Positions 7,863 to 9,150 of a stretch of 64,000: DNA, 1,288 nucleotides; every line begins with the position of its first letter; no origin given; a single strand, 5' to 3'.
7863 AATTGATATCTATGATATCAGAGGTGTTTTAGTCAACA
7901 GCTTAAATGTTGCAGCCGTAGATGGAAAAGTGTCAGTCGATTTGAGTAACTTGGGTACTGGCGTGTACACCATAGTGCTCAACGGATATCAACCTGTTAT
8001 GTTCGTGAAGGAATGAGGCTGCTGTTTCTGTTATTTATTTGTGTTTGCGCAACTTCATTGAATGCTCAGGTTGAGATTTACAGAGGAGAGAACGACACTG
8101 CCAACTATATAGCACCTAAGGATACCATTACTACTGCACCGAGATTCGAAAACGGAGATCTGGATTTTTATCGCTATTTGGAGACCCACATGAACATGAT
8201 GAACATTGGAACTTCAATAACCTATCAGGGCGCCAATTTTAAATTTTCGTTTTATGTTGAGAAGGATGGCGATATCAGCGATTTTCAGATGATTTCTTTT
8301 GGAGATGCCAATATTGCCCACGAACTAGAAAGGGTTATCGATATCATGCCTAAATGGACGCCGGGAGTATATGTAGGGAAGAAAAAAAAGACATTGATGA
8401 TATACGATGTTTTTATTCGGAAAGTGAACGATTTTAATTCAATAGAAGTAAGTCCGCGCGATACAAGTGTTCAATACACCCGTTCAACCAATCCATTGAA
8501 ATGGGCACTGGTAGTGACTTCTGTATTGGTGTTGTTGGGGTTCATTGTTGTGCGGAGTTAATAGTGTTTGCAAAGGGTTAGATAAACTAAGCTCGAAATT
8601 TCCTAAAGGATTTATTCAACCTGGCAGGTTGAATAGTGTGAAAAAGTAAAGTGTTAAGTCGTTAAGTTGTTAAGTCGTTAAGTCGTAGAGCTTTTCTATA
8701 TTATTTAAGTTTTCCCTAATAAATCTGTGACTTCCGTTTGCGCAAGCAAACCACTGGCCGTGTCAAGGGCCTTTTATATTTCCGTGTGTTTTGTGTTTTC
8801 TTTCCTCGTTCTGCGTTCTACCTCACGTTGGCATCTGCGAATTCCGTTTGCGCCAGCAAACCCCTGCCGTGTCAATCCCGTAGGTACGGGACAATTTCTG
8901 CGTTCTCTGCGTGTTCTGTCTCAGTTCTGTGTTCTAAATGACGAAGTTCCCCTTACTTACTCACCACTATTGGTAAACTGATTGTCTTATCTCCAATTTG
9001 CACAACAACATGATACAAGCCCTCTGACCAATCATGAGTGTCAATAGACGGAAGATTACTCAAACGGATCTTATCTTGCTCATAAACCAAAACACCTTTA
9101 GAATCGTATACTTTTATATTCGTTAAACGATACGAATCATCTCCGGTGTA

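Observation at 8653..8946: Undescribed composite intergenic repeat family (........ palindrome, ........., optional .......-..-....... hairpin, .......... tracts), locus A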

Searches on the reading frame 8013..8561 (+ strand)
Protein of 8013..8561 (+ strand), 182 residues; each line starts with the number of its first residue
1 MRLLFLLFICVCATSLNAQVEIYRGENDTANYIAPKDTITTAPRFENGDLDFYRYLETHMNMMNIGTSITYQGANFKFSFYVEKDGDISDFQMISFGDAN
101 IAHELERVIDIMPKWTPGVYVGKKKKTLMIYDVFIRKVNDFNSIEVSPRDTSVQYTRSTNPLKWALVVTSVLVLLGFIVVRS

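Call 16: find_encoding_contigs(protein=window:8013-8561:+, flank=10000, max_places=10)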
Protein window:8013-8561:+ (182 aa): 6 contigs read that carry it; 6 places shown.
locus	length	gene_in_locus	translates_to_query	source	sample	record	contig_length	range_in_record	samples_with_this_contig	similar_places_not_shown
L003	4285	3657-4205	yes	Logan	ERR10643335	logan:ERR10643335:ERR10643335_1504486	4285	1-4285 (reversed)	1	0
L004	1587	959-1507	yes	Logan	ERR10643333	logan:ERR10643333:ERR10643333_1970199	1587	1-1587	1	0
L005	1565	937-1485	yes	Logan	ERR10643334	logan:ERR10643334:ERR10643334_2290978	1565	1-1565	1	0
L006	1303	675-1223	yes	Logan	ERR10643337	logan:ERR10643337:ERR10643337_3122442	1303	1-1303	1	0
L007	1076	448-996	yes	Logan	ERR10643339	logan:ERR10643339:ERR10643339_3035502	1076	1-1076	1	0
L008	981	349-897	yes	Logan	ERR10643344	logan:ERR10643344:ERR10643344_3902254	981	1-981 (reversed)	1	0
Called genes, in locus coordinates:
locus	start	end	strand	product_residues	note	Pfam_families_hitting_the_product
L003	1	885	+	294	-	?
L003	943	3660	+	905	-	PF19081:Ig_7, PF18911:PKD_4, PF18962:Por_Secre_tail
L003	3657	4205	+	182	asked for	-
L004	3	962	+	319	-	?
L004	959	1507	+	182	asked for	-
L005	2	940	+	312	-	?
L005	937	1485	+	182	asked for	-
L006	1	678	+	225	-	?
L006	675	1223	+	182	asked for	-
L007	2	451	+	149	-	?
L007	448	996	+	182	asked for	-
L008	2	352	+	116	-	?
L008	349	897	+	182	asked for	-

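Call 21: search_protein_families(library=pfam, proteins=[window:8013-8561:+])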
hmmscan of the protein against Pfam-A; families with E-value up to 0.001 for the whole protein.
window:8013-8561:+ (182 aa): 0 families

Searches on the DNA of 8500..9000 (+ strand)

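Call 22: search_rna_families(source=window, start=8500, end=9000, threshold=evalue, max_evalue=10)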
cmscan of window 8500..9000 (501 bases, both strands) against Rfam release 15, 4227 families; matches with E-value up to 10: 3.
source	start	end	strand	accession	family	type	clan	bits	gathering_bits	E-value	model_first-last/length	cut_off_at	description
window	8746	8814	-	RF01662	ceN89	Gene; snRNA; snoRNA; CD-box;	-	14.5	48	4.8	1-78/78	no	Caenorhabditis snoRNA ceN89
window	8724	8771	-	RF03142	L2-Alphaproteobacteria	Cis-reg; leader;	-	11.9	37.8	2.4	1-66/66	no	L2-Alphaproteobacteria ribosomal protein leader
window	8806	8885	+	RF01876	MIAT_exon5_2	Gene; lncRNA;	-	10.6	75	8.3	1-83/83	no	Myocardial infarction associated transcript exon 5 conserved region 2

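Call 53: search_dna_similar(query=window:8640-8950:+, collection=plasmids, mode=distant, max_evalue=0.01)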
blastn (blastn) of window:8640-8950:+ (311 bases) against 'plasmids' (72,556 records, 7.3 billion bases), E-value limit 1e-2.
No match.

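Call 54: search_dna_similar(query=window:8640-8950:+, collection=phages, mode=distant, max_evalue=0.01)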
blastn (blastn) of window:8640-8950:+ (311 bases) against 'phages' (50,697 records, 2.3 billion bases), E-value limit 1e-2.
No match.
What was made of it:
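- On MITE: No match in plasmids or phages (calls 53, 54).
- Tried and rejected: BLAST against plasmids and phages: nothing (calls 53, 54).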
